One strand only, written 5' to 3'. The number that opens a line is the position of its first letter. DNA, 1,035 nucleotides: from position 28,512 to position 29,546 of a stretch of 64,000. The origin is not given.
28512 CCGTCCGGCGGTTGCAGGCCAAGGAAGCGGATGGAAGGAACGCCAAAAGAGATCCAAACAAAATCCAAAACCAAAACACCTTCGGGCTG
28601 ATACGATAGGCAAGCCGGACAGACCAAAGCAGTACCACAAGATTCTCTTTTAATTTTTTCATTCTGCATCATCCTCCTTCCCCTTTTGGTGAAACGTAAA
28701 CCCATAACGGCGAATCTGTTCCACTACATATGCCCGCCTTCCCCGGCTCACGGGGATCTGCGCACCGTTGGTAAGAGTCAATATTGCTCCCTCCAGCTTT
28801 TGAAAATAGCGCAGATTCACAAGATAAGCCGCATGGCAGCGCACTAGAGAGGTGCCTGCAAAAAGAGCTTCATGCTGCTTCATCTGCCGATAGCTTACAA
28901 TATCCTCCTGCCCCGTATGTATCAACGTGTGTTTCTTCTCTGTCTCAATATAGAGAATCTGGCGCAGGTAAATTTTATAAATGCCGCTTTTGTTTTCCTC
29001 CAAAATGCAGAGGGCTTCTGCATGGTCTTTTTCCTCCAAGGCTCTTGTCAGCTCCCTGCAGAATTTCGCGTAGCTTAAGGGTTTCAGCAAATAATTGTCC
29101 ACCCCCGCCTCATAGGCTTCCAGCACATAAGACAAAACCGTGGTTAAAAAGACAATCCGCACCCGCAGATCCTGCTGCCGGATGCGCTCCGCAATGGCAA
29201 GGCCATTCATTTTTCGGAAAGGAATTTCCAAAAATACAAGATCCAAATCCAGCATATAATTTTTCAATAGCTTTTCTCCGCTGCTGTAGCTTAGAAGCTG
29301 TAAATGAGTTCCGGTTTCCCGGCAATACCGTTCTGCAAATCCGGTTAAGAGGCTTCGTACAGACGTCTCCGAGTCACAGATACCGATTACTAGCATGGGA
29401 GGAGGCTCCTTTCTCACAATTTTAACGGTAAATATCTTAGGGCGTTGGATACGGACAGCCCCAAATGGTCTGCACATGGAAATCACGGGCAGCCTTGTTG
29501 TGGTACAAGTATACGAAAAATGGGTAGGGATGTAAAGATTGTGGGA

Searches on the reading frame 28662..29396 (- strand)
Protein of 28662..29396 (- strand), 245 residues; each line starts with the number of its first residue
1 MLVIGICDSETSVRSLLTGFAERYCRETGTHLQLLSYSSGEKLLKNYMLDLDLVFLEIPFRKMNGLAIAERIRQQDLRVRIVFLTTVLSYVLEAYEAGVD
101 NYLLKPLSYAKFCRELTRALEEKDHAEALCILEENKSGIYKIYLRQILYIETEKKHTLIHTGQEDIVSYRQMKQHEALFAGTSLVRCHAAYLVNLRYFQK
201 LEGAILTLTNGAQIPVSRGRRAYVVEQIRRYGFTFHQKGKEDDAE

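Call 57: find_homologous_proteins(query=window:28662-29396:-, max_evalue=1e-30)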
Query window:28662-29396:- (245 aa): 188 proteins with E <= 1e-30 among 932 candidates; the best 120 are listed.
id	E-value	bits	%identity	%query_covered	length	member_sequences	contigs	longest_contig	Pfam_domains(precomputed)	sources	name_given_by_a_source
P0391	2.7e-153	526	99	100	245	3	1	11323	PF04397.22,PF00072.31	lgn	-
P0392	2.2e-139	481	89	100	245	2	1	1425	PF04397.22,PF00072.31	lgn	-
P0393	4.8e-139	480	89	100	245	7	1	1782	PF04397.22,PF00072.31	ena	-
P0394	1.1e-124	433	81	99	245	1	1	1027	PF04397.22,PF00072.31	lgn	-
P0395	1.6e-124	432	80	100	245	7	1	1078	PF04397.22,PF00072.31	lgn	-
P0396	1.9e-124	432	80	100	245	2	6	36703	PF04397.22,PF00072.31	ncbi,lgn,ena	-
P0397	6.6e-124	430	81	99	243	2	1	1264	PF04397.22,PF00072.31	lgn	-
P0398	1.6e-121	422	79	100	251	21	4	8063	PF04397.22,PF00072.31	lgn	-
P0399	2.8e-118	412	78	96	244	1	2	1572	PF04397.22,PF00072.31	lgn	-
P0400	6.9e-117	407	78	97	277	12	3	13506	PF04397.22,PF00072.31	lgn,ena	-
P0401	7.0e-100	351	69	93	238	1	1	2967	PF04397.22,PF00072.31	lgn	-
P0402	2.7e-98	346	70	93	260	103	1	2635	PF04397.22,PF00072.31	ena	-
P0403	3.0e-98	346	70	95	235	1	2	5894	PF04397.22,PF00072.31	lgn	-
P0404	4.1e-97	342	69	93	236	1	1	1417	PF04397.22,PF00072.31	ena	-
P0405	1.1e-96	341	69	93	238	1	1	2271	PF04397.22,PF00072.31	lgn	-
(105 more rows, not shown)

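Call 58: find_encoding_contigs(protein=P0396, flank=6000, max_places=3)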
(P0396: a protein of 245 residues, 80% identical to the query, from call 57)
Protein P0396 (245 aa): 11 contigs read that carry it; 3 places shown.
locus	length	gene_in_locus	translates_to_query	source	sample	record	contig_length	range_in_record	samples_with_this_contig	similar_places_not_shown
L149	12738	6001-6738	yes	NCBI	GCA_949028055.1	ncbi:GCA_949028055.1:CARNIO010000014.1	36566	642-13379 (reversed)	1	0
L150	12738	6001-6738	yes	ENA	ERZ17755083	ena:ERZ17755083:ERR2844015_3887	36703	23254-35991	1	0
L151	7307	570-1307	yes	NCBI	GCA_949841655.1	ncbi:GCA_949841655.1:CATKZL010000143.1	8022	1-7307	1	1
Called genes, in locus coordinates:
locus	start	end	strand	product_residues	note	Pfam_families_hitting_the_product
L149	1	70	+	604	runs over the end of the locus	PF00005:ABC_tran, PF02463:SMC_N (faint), PF13304:AAA_21 (faint)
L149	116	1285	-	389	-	PF00226:DnaJ, PF01556:DnaJ_C, PF15777:Anti-TRAP (faint), PF00684:DnaJ_CXXCXGXG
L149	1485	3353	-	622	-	PF00012:HSP70, PF06723:MreB_Mbl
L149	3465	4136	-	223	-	PF01025:GrpE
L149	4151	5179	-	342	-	PF01628:HrcA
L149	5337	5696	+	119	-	-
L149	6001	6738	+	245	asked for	PF00072:Response_reg, PF04397:LytTR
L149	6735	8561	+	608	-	PF00005:ABC_tran, PF02463:SMC_N (faint)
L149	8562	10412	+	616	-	PF13304:AAA_21 (faint), PF00005:ABC_tran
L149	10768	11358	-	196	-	-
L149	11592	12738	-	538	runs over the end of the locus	PF08757:CotH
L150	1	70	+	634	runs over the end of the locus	PF00005:ABC_tran, PF02463:SMC_N (faint), PF13304:AAA_21 (faint)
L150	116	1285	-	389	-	PF00226:DnaJ, PF01556:DnaJ_C, PF15777:Anti-TRAP (faint), PF00684:DnaJ_CXXCXGXG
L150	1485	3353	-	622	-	PF00012:HSP70, PF06723:MreB_Mbl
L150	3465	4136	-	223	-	PF01025:GrpE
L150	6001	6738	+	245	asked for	PF00072:Response_reg, PF04397:LytTR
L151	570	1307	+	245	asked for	PF00072:Response_reg, PF04397:LytTR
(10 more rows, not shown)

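Call 59: find_encoding_contigs(protein=P0400, flank=6000, max_places=3)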
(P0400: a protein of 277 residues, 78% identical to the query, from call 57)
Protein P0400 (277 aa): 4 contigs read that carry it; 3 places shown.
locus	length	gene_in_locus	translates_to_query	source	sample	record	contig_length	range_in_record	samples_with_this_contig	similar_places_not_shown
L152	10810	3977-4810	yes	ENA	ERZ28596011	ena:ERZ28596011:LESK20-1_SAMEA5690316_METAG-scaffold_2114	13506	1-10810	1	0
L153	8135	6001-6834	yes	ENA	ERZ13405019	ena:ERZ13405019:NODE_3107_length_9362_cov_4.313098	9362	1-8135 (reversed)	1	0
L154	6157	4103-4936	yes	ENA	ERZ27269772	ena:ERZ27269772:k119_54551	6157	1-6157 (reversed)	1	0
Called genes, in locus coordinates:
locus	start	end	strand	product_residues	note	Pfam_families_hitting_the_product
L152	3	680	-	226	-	?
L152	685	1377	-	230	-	PF00005:ABC_tran, PF02463:SMC_N, PF13304:AAA_21 (faint)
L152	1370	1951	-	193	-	-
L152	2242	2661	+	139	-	PF04542:Sigma70_r2 (weak), PF08281:Sigma70_r4_2, PF04545:Sigma70_r4 (weak)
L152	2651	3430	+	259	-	PF23750:RsgI_M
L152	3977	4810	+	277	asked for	PF00072:Response_reg, PF04397:LytTR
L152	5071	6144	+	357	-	-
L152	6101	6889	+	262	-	-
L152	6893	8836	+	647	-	PF00005:ABC_tran, PF02463:SMC_N (faint), PF13304:AAA_21 (faint)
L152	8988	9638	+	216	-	-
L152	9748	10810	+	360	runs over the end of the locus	-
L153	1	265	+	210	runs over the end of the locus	PF13346:ABC2_membrane_5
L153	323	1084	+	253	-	PF01909:NTP_transf_2 (weak), PF18765:Polbeta (weak), PF13427:AadA_C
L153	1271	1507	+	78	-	-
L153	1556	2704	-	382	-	PF02687:FtsX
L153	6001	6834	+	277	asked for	PF00072:Response_reg, PF04397:LytTR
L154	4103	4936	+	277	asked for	PF00072:Response_reg, PF04397:LytTR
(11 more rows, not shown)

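Call 60: find_encoding_contigs(protein=P0391, flank=6000, max_places=3)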
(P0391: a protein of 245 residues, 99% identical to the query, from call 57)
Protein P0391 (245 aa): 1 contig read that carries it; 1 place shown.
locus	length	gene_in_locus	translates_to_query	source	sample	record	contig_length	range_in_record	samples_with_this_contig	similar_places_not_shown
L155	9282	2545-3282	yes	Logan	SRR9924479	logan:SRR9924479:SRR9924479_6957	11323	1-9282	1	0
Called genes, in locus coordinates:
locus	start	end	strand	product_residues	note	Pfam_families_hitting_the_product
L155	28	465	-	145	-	PF19906:CGDB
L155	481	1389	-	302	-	PF01261:AP_endonuc_2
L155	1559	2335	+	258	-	PF02311:AraC_binding, PF07883:Cupin_2 (faint), PF12833:HTH_18, PF00165:HTH_AraC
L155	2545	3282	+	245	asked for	PF00072:Response_reg, PF04397:LytTR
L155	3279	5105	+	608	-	PF00005:ABC_tran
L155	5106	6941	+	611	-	PF00005:ABC_tran, PF13304:AAA_21 (faint)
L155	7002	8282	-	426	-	PF01554:MatE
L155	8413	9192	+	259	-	PF00376:MerR, PF13411:MerR_1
